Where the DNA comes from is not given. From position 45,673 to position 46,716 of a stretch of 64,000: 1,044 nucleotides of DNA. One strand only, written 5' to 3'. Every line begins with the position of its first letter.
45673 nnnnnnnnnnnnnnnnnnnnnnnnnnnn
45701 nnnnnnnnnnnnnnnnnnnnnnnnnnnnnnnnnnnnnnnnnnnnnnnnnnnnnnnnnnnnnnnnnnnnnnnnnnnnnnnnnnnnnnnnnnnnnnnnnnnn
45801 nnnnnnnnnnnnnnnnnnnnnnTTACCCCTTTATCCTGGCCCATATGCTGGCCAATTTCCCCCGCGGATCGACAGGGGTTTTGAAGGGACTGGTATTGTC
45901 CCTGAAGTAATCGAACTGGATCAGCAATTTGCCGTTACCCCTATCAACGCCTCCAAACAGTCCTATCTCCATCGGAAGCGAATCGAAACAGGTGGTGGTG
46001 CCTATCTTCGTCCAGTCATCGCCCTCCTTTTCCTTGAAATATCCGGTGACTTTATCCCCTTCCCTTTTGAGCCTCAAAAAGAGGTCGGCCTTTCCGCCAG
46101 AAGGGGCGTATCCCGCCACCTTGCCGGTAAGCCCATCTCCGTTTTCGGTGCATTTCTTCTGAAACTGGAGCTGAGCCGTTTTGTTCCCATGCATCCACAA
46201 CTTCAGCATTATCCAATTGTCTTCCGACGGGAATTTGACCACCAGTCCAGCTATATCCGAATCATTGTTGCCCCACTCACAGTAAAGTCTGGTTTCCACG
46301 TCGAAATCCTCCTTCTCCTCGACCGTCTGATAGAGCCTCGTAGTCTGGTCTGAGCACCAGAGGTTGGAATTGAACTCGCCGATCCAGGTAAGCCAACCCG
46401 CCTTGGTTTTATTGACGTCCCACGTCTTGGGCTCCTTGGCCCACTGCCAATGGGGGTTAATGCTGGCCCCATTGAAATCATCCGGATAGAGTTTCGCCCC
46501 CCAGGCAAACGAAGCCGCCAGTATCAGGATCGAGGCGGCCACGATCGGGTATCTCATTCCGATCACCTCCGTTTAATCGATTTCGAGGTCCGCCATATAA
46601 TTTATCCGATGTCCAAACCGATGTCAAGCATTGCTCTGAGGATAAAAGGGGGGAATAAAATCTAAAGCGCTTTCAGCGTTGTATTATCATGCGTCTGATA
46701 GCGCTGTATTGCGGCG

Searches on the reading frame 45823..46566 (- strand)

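Call 86: search_protein_families(library=pfam, proteins=[window:45823-46566:-], max_evalue=0.01)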
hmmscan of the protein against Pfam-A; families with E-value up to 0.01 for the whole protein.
window:45823-46566:- (247 aa): 1 family
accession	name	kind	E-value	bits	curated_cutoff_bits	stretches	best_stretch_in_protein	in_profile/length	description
PF17851.8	GH43_C2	-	6.1e-11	42.8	22.7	1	29-197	2-165/203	Beta xylosidase C-terminal Concanavalin A-like domain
